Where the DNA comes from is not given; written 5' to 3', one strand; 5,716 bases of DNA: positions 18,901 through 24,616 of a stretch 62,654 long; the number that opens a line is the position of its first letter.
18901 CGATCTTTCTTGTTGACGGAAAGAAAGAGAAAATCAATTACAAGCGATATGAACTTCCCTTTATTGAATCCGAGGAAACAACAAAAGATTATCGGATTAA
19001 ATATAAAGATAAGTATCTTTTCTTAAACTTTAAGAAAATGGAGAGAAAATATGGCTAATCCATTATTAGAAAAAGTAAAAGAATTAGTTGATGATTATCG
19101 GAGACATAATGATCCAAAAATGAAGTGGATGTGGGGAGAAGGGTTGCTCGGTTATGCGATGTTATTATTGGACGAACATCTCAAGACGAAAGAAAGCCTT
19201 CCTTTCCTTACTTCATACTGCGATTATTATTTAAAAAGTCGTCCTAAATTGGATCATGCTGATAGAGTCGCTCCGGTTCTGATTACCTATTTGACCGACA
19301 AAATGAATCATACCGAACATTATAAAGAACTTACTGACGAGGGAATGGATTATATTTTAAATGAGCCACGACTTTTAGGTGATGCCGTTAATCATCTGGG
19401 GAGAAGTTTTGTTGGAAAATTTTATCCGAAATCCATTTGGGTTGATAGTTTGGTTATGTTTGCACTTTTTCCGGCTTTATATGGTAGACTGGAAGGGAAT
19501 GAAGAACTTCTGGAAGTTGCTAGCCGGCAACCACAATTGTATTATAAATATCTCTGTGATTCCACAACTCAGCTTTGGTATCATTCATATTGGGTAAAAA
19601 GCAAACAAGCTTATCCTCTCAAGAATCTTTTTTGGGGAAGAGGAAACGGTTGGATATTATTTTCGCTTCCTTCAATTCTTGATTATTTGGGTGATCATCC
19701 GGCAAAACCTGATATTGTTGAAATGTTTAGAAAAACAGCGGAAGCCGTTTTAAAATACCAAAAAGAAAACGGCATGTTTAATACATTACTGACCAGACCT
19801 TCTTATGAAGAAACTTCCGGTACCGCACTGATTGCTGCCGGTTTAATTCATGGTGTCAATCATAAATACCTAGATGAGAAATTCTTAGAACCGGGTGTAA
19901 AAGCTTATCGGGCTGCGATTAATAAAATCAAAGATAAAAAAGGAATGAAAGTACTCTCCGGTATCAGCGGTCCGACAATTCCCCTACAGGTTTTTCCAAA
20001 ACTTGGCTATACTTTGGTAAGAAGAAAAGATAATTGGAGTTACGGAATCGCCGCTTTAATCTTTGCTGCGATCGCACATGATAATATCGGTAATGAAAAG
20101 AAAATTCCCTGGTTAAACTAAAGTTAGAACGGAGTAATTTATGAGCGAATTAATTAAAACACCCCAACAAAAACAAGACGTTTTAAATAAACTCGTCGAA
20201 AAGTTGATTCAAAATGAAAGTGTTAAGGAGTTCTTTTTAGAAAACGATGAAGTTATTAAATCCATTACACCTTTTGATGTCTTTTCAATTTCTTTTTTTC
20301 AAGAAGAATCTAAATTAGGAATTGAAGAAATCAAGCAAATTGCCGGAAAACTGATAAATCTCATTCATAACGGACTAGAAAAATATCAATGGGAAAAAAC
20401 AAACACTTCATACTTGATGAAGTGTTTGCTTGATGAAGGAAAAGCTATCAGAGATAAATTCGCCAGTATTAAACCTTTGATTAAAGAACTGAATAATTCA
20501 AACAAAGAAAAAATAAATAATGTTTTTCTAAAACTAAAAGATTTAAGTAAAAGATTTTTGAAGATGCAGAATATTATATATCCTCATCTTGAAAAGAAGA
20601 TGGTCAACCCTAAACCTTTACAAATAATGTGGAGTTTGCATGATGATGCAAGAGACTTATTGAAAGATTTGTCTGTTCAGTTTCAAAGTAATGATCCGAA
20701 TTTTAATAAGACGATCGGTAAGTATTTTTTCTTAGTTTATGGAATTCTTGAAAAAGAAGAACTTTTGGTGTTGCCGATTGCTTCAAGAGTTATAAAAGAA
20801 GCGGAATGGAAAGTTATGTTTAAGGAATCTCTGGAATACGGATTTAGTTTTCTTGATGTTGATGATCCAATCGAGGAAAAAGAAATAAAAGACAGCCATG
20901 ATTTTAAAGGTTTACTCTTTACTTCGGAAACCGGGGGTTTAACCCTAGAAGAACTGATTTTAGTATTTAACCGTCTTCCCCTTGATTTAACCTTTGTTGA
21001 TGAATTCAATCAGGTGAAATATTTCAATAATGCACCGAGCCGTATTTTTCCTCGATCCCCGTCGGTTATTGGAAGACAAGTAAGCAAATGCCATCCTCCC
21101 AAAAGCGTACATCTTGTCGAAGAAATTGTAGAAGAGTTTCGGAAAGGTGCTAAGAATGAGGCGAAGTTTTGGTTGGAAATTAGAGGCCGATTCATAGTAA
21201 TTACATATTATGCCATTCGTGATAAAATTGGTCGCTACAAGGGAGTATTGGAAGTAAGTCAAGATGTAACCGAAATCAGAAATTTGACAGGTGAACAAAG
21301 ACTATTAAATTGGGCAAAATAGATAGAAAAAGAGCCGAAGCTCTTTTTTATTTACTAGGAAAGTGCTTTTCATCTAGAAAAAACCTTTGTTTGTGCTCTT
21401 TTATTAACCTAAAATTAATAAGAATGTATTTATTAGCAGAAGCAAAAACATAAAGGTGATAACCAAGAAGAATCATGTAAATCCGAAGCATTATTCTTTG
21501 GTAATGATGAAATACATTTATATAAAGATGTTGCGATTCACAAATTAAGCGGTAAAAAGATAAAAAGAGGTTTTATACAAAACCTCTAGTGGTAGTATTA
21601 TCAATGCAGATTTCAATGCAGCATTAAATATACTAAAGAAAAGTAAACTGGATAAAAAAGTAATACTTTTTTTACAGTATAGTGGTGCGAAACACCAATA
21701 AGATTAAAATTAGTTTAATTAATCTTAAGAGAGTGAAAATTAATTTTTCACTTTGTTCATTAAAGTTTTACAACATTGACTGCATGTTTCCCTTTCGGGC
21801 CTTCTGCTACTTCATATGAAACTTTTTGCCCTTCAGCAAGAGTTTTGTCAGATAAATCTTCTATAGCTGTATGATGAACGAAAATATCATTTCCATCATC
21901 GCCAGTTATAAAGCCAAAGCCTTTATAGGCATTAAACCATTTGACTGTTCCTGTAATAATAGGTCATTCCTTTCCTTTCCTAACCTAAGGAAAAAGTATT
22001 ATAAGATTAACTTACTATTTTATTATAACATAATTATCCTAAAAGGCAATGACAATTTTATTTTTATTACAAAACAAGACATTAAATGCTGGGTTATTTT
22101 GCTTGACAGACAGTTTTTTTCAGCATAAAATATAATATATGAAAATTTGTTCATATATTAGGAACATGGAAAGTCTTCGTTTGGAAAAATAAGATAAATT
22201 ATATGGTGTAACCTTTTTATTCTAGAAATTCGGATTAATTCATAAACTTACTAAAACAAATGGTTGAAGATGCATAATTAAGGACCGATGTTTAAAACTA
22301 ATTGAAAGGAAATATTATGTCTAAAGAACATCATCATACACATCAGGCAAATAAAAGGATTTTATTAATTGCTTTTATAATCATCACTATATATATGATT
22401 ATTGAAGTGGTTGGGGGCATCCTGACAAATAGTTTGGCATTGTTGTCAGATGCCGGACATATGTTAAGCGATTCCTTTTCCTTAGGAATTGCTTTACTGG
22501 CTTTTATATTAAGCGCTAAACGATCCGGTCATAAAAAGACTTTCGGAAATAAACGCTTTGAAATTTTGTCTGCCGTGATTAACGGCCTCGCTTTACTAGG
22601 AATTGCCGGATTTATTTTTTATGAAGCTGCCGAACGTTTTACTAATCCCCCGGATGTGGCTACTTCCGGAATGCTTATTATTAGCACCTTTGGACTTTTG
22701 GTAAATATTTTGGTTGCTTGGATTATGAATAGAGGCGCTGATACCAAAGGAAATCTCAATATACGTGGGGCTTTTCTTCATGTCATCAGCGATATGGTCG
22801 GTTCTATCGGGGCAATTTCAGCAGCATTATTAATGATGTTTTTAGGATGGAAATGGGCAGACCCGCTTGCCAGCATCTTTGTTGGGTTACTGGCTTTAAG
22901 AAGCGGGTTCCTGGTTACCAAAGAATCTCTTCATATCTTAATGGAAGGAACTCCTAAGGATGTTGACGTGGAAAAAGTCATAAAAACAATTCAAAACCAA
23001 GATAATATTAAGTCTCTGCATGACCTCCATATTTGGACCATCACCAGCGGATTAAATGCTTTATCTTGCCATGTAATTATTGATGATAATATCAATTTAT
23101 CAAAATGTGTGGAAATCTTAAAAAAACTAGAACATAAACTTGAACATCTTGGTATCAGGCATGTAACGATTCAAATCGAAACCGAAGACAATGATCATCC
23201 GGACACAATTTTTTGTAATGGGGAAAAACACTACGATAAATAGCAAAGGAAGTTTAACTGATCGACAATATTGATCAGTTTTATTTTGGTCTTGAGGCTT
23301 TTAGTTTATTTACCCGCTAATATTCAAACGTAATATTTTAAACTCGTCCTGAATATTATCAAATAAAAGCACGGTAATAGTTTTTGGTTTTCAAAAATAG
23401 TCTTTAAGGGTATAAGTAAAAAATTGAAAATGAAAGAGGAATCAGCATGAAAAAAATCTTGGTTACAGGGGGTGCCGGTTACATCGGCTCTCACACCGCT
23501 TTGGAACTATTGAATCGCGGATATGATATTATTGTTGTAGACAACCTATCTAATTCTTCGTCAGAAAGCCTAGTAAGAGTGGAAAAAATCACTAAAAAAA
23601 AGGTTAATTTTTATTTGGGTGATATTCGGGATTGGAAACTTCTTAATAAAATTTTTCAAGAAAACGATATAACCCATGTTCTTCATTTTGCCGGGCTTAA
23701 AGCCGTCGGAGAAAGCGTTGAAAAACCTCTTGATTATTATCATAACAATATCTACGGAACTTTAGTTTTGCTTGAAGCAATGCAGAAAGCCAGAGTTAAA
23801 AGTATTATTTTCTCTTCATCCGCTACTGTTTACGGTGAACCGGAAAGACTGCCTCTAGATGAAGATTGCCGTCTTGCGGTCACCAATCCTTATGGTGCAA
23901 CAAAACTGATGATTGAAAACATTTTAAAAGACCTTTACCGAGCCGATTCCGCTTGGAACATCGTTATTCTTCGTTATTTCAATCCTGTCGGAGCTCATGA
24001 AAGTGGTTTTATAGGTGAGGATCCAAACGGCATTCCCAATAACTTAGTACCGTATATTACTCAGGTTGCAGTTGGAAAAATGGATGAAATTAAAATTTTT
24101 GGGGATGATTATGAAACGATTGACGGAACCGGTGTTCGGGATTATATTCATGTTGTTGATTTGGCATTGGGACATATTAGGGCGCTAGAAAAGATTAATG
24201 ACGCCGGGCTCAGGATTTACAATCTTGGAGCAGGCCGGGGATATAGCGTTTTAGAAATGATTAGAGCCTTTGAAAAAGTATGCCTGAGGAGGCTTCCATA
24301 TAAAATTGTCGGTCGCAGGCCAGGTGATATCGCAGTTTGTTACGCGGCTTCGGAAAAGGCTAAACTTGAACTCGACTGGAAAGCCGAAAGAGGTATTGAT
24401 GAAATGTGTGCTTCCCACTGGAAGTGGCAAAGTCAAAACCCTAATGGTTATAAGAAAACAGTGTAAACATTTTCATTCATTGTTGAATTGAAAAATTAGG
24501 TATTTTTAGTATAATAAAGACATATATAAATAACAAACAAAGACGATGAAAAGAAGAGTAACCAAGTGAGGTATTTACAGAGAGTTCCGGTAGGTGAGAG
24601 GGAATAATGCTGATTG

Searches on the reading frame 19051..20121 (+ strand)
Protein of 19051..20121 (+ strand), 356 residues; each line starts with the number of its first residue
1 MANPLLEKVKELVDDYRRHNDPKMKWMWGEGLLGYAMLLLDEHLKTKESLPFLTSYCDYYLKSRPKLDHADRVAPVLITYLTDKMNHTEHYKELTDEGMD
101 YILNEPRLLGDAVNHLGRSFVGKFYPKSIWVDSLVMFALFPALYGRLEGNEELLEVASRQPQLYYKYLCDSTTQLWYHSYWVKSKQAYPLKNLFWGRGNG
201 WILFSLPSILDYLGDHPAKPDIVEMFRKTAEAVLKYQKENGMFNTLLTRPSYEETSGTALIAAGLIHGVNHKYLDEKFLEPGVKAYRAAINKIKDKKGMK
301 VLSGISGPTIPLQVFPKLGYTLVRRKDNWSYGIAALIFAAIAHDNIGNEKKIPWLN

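Call 8: search_protein_families(library=pfam, proteins=[window:19051-20121:+], max_evalue=0.001)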
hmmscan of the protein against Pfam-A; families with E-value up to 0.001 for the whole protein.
window:19051-20121:+ (356 aa): 1 family
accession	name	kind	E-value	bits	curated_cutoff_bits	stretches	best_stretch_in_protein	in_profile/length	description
PF07470.19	Glyco_hydro_88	-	1.4e-56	192.4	26.6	1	18-341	19-346/352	Glycosyl Hydrolase Family 88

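Call 85: search_protein_families(library=ncbifam, proteins=[window:19051-20121:+], max_evalue=0.001)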
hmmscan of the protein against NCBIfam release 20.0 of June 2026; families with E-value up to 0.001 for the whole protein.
window:19051-20121:+ (356 aa): 1 family
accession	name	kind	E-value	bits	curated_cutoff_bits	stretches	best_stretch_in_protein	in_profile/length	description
NF051900.1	BetGalacBglBAgro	equivalog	2.4e-39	135.3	420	1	25-297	18-289/333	beta-galactosidase BglB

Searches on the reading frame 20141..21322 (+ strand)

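Call 8: search_protein_families(library=pfam, proteins=[window:20141-21322:+], max_evalue=0.001)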
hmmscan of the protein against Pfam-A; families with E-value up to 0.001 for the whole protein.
window:20141-21322:+ (393 aa): 2 families
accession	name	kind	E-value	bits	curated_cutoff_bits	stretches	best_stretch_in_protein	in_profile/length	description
PF13596.12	PAS_10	-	2.3e-28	99.4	22.1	1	275-377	4-106/106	PAS domain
PF01814.28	Hemerythrin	-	3.1e-05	24.9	25.3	1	101-188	11-101/127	Hemerythrin HHE cation binding domain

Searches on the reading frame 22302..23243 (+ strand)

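Call 8: search_protein_families(library=pfam, proteins=[window:22302-23243:+], max_evalue=0.001)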
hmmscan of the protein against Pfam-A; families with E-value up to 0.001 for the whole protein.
window:22302-23243:+ (313 aa): 2 families
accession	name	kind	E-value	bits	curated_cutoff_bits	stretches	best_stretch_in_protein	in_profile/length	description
PF01545.26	Cation_efflux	-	2.7e-43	148.5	26.6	1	21-214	1-198/198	Cation efflux family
PF16916.11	ZT_dimer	-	3e-13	50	26.7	1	218-294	1-77/78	Dimerisation domain of Zinc Transporter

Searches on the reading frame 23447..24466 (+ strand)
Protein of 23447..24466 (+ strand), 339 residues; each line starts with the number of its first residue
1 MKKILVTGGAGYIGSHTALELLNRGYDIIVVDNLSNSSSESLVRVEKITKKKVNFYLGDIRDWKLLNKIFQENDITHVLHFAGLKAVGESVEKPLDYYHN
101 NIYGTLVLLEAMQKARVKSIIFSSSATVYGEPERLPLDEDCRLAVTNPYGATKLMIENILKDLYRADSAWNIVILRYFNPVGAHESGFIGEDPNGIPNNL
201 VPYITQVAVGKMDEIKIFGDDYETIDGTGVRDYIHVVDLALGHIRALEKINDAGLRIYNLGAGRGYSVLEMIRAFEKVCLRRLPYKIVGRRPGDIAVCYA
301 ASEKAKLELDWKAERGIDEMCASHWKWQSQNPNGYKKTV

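Call 8: search_protein_families(library=pfam, proteins=[window:23447-24466:+], max_evalue=0.001)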
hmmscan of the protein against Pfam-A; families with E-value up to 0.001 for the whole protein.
window:23447-24466:+ (339 aa): 10 families
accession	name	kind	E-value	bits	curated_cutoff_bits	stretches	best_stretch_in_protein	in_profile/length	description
PF01370.27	Epimerase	-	1.9e-59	201.4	20.9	1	4-261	1-240/240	NAD dependent epimerase/dehydratase family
PF16363.11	GDP_Man_Dehyd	-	3.7e-58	198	27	1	5-322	1-330/332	GDP-mannose 4,6 dehydratase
PF02719.21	Polysacc_synt_2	-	8.3e-19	68.3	20.2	1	4-184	1-175/293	Polysaccharide biosynthesis protein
PF01073.25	3Beta_HSD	-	7.6e-16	58.4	22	1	5-132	1-126/280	3-beta hydroxysteroid dehydrogenase/isomerase family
PF04321.23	RmlD_sub_bind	-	2e-07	30.9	27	1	3-176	2-147/287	RmlD substrate binding domain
PF00106.31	adh_short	-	9e-07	29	26.6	1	2-73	1-71/195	short chain dehydrogenase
PF07993.18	NAD_binding_4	-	1e-06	28.5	20.1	1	6-190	1-217/258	Male sterility protein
PF08659.16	KR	-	2.1e-06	28.2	22.6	1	4-133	3-145/180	KR domain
PF05368.20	NmrA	-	8.5e-06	26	27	1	2-125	3-107/298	NmrA-like family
PF13460.12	NAD_binding_10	-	1.5e-05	25.4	27.2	1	8-173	1-141/184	NAD(P)H-binding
